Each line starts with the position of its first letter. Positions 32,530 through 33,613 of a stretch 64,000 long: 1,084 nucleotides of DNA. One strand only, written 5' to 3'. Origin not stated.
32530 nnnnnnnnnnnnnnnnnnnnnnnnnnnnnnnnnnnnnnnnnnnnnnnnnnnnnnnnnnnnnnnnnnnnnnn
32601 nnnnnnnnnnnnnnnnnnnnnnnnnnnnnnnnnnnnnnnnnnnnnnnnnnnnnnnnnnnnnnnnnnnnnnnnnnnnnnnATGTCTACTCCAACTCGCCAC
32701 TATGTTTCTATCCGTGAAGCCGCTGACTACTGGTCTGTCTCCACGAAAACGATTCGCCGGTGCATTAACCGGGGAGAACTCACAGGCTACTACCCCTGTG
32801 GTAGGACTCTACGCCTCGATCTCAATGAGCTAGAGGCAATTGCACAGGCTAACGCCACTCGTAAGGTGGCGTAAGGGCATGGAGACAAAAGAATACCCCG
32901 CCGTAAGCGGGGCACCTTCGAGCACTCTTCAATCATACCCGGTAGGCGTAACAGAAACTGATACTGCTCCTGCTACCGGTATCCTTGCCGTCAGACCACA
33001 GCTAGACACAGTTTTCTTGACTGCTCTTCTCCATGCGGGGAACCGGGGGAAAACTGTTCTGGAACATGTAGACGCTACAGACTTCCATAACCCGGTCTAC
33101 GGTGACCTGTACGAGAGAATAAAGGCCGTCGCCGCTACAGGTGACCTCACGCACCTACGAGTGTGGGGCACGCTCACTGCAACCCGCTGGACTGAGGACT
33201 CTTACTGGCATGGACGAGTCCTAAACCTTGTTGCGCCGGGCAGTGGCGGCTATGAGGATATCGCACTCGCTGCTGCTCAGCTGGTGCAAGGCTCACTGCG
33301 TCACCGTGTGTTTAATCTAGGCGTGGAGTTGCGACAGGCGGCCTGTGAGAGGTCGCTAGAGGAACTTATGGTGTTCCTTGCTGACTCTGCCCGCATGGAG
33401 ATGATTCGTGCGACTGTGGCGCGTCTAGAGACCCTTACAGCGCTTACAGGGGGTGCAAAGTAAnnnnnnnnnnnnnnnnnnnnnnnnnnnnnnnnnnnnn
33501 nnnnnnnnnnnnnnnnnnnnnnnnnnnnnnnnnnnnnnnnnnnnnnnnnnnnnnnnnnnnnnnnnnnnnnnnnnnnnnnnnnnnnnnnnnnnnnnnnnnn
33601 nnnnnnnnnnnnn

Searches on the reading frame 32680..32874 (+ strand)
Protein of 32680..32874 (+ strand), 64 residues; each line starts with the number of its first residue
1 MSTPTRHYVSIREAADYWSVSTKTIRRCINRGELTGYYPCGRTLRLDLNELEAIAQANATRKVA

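Call 9: search_protein_families(library=pfam, proteins=[window:32680-32874:+], max_evalue=0.01)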
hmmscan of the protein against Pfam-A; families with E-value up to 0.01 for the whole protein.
window:32680-32874:+ (64 aa): 6 families
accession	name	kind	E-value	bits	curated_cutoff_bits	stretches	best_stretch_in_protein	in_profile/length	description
PF12728.13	HTH_17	-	4.1e-08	33.8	27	1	8-58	1-50/51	Helix-turn-helix domain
PF08220.18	HTH_DeoR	-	4.7e-06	26.7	21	1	6-30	12-36/57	DeoR-like helix-turn-helix domain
PF07453.19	NUMOD1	-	0.00091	19.8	22.8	1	6-29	14-37/37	NUMOD1 domain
PF05225.22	HTH_psq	-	0.0053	16.9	20.4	1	9-32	17-40/45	helix-turn-helix, Psq domain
PF20038.5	HTH_59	-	0.007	16.8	27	1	6-30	5-29/66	Helix-turn-helix domain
PF20063.5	DUF6462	-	0.0079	16.9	27.1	0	6-27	1-22/51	Family of unknown function (DUF6462)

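Call 28: search_protein_families(library=phrogs, proteins=[window:32680-32874:+], max_evalue=0.01)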
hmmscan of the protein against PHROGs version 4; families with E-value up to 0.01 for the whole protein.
window:32680-32874:+ (64 aa): 7 families
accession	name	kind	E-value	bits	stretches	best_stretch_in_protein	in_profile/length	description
phrog_66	-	integration and excision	4.8e-07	30.8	1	5-60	90-145/412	excisionase and transcriptional regulator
phrog_2474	-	transcription regulation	5.5e-05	24.1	1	5-61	45-99/118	MerR-like transcriptional regulator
phrog_2655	-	integration and excision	0.00057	20.6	1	1-34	107-140/181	excisionase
phrog_2907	-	integration and excision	0.00087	20.7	1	7-43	5-45/117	excisionase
phrog_10045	-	DNA, RNA and nucleotide metabolism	0.0014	19.4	1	7-55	19-67/74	HTH DNA binding protein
phrog_597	-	DNA, RNA and nucleotide metabolism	0.0029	18.6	1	2-33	106-138/200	DNA binding protein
phrog_32138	-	DNA, RNA and nucleotide metabolism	0.0044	17.9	1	10-30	20-40/54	DNA binding protein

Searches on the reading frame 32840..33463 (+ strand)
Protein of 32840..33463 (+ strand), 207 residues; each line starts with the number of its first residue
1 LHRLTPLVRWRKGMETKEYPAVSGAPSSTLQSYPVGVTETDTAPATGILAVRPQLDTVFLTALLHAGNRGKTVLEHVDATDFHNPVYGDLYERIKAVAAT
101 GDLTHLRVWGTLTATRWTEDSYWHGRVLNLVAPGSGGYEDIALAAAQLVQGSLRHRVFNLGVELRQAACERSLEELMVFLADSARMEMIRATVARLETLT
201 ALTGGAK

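Call 9: search_protein_families(library=pfam, proteins=[window:32840-33463:+], max_evalue=0.01)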
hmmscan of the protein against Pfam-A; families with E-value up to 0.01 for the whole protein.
window:32840-33463:+ (207 aa): 0 families

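Call 28: search_protein_families(library=phrogs, proteins=[window:32840-33463:+], max_evalue=0.01)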
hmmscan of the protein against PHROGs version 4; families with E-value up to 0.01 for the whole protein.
window:32840-33463:+ (207 aa): 0 families

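Call 52: search_protein_families(library=pfam, proteins=[window:32879-33463:+], max_evalue=10)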
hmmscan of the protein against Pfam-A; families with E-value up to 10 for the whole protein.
window:32879-33463:+ (194 aa): 1 family
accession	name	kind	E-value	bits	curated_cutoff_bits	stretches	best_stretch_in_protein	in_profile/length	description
PF00772.26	DnaB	-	0.096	13.2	23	1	45-88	11-54/103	DnaB-like helicase N terminal domain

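Call 76: search_protein_families(library=padloc, proteins=[window:32879-33463:+], max_evalue=0.01)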
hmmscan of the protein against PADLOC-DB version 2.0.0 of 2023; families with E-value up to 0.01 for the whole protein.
window:32879-33463:+ (194 aa): 0 families

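Call 77: search_protein_families(library=ncbifam, proteins=[window:32879-33463:+], max_evalue=0.01)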
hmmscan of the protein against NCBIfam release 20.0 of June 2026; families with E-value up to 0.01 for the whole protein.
window:32879-33463:+ (194 aa): 0 families
